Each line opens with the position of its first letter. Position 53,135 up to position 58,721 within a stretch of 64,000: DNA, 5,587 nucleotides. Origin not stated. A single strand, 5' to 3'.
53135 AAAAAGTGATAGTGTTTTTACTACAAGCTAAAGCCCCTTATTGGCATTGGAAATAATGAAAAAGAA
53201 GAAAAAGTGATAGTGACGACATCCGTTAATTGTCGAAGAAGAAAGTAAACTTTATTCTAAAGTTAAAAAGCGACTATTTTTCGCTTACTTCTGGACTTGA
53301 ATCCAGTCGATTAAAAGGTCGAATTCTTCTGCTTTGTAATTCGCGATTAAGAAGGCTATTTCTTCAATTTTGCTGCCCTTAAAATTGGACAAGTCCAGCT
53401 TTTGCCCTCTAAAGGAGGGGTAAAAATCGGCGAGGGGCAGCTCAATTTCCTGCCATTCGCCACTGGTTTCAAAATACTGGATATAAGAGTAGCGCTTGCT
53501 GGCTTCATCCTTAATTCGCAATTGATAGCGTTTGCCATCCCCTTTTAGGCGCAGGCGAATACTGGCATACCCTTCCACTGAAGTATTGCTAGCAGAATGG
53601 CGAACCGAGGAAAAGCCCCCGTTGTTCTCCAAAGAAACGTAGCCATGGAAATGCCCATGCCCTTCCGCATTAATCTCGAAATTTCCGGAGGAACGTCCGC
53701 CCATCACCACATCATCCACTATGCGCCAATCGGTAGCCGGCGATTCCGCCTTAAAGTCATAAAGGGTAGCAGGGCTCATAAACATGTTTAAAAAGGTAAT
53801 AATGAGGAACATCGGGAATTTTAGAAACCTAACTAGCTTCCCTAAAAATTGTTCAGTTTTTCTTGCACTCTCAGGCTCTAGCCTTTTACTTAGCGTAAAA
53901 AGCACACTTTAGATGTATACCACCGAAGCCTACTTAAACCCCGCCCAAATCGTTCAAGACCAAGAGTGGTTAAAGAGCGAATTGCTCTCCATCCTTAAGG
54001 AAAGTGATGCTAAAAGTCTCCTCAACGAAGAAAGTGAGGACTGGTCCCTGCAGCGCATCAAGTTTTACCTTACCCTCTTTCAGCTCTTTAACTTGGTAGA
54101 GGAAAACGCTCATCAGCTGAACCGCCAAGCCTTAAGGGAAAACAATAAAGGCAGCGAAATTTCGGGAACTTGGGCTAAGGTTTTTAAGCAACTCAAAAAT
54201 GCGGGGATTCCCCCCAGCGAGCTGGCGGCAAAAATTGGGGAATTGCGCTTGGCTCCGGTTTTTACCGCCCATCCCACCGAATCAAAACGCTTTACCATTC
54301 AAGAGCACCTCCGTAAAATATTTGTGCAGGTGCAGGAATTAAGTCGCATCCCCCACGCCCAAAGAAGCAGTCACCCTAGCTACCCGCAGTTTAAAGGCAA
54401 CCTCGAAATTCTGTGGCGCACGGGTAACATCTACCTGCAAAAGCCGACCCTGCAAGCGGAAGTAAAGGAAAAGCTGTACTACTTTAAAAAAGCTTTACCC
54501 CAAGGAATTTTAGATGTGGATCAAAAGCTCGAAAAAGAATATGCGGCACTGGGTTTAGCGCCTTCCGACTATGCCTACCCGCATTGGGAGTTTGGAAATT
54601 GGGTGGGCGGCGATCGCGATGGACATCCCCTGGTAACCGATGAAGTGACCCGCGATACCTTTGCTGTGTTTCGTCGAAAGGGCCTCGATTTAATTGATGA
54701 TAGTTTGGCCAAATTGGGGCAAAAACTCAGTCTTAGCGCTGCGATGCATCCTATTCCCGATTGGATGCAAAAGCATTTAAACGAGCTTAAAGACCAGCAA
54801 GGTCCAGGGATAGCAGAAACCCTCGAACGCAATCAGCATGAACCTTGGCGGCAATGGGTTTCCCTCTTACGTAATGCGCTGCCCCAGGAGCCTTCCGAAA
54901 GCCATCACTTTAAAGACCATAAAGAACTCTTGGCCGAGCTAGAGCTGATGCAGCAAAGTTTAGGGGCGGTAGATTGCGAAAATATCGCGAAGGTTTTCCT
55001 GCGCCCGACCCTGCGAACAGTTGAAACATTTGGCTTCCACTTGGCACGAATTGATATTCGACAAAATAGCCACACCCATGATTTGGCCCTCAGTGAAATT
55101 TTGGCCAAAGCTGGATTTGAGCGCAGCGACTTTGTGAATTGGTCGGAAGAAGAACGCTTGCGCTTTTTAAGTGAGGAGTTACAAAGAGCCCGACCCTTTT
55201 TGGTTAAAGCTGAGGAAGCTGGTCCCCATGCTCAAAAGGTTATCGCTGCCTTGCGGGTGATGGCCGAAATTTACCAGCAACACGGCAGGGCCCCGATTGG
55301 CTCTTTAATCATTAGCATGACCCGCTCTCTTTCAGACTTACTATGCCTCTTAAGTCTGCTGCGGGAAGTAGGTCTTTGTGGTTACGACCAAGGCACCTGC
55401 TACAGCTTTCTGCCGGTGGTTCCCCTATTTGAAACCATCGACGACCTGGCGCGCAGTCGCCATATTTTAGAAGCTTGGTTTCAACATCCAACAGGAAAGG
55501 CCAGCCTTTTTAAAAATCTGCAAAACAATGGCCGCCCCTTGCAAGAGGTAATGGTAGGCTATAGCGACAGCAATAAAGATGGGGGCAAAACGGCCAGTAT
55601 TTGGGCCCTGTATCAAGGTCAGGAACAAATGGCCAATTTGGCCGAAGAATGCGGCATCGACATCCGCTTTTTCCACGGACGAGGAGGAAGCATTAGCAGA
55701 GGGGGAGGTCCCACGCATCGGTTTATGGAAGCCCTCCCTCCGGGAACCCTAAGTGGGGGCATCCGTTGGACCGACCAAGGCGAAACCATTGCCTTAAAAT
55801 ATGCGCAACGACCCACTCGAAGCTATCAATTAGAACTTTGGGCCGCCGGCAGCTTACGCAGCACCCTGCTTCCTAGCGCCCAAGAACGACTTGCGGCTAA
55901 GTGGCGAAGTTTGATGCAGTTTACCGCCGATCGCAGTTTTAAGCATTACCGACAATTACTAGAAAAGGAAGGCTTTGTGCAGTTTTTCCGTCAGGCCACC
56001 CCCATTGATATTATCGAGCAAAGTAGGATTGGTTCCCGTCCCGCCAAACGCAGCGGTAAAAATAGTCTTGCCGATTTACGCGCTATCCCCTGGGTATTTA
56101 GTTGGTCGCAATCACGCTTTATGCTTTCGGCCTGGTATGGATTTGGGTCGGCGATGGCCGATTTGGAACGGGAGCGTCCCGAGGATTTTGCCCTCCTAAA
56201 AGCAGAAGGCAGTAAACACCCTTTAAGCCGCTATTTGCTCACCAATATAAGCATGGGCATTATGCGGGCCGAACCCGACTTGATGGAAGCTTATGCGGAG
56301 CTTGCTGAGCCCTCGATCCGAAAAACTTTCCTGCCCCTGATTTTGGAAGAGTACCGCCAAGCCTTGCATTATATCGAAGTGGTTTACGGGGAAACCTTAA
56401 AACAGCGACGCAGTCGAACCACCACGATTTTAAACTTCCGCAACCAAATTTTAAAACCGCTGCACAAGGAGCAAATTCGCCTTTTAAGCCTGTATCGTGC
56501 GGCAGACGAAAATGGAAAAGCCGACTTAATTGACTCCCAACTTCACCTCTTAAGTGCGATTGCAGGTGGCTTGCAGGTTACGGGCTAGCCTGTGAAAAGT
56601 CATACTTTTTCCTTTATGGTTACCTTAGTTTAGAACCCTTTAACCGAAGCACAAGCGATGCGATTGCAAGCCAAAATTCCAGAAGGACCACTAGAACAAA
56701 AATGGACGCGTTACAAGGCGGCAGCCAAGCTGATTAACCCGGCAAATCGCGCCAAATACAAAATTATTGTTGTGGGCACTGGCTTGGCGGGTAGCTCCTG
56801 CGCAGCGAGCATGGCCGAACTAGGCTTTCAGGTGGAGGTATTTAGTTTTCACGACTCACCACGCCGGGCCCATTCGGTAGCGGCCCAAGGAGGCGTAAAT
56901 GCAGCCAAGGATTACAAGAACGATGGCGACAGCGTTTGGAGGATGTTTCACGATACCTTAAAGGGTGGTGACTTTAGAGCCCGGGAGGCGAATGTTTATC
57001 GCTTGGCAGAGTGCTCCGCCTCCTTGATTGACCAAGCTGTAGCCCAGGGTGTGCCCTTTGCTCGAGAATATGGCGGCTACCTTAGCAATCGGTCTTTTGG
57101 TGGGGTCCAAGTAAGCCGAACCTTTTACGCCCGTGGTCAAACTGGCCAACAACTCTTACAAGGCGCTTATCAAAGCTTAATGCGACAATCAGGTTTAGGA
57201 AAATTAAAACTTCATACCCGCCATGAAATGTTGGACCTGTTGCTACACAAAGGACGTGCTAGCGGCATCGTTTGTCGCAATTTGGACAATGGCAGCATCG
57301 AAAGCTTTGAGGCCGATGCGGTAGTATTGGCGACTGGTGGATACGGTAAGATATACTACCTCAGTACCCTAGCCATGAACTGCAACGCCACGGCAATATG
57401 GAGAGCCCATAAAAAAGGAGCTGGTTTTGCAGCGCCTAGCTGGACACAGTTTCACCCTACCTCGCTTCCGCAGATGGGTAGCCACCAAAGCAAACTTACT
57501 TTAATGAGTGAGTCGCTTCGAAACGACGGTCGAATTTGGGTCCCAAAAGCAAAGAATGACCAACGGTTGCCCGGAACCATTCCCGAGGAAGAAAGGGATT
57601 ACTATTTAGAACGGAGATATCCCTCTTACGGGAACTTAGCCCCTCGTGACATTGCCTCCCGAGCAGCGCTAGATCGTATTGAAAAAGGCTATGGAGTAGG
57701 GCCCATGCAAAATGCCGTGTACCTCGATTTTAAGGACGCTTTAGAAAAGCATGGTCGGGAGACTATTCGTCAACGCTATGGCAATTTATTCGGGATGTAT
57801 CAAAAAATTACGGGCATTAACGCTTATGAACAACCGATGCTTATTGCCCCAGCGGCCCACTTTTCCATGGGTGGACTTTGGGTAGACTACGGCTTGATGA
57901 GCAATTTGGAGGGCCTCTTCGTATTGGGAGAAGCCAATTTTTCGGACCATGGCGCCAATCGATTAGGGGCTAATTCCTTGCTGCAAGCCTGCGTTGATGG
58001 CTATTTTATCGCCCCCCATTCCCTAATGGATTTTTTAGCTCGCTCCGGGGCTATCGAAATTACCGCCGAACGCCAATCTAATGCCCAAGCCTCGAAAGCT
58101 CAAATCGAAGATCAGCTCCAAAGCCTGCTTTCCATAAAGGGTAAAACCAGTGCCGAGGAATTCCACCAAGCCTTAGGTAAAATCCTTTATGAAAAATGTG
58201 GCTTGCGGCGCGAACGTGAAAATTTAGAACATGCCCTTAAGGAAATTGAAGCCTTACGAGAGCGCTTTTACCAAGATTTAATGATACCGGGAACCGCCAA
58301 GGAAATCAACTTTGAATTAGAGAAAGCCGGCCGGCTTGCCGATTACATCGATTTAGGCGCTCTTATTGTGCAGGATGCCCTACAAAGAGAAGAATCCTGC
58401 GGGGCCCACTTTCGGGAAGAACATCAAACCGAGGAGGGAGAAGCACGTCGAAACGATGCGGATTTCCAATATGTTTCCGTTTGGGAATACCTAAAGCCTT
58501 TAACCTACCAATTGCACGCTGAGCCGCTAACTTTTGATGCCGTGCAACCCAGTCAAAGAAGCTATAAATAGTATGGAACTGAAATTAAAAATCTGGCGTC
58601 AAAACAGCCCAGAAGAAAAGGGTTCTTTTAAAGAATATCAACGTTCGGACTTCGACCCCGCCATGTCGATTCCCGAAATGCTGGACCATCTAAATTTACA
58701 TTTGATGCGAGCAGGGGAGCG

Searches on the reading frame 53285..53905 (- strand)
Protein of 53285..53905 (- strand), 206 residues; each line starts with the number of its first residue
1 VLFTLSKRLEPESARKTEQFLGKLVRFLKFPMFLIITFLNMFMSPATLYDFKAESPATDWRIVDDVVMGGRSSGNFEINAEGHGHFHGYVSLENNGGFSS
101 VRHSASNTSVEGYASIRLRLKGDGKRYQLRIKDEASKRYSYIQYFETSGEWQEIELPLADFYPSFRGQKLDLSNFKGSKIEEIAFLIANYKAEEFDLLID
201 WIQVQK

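Call 39: search_protein_families(library=pfam, proteins=[window:53285-53905:-])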
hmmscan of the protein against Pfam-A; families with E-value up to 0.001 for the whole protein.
window:53285-53905:- (206 aa): 2 families
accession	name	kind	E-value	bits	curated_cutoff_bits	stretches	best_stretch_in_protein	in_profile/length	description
PF08547.18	CIA30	-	1.8e-42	145.5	24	1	49-199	1-157/157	Complex I intermediate-associated protein 30 (CIA30)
PF03425.19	CBM_11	-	9.7e-05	22.9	27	1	94-190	60-167/182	Carbohydrate binding domain (family 11)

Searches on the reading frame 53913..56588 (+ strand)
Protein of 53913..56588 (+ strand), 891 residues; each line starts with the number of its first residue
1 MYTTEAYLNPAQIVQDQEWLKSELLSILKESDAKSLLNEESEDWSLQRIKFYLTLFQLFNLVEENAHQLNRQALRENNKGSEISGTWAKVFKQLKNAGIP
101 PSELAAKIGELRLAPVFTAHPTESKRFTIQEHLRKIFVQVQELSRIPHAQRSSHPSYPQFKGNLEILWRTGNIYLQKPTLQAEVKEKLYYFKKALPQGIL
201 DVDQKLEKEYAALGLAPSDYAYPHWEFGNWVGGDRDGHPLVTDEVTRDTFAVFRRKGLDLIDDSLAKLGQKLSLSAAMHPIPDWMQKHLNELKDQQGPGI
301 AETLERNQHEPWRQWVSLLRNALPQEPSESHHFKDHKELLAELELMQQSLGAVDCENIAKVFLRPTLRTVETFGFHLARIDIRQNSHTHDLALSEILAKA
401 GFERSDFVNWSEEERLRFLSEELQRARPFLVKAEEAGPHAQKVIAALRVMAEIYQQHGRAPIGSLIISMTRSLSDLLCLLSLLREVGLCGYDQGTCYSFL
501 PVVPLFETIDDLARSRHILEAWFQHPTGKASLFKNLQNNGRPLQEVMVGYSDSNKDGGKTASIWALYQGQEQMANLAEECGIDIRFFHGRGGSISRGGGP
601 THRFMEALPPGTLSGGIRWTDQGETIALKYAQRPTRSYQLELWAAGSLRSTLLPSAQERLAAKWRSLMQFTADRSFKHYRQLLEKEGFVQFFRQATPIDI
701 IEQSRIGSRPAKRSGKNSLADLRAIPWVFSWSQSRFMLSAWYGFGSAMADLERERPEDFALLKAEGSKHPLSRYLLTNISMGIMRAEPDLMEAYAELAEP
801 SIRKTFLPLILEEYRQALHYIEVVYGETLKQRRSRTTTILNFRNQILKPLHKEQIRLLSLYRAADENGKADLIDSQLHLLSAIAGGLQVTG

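Call 40: search_protein_families(library=pfam, proteins=[window:53913-56588:+])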
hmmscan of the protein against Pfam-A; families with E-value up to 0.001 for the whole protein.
window:53913-56588:+ (891 aa): 1 family
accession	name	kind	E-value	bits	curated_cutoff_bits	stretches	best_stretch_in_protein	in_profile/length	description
PF00311.23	PEPcase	-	1.8e-213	711.6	22.4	1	32-891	49-919/919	Phosphoenolpyruvate carboxylase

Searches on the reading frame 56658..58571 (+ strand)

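Call 40: search_protein_families(library=pfam, proteins=[window:56658-58571:+])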
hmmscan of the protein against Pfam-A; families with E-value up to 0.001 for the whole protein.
window:56658-58571:+ (637 aa): 7 families
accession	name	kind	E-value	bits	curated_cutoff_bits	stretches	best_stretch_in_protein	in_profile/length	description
PF00890.30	FAD_binding_2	-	7.9e-59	200.3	20.4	1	36-441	2-414/414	FAD binding domain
PF02910.25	Succ_DH_flav_C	-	2.7e-32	111.9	20.8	1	503-636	1-130/130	Fumarate reductase flavoprotein C-term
PF01266.30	DAO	-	2.6e-08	34.2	27.9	1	35-318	1-291/353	FAD dependent oxidoreductase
PF01134.28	GIDA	-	3.6e-05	23.4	22.1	1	35-230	1-152/391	Glucose inhibited division protein A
PF13450.12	NAD_binding_8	-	0.00014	22.5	21.9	1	38-78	1-42/68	NAD(P)-binding Rossmann-like domain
PF03486.20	HI0933_like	-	0.00014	21.8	50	0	35-85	2-52/244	HI0933-like protein Rossmann domain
PF07992.20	Pyr_redox_2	-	0.00016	21.7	26.1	0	34-229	1-110/291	Pyridine nucleotide-disulphide oxidoreductase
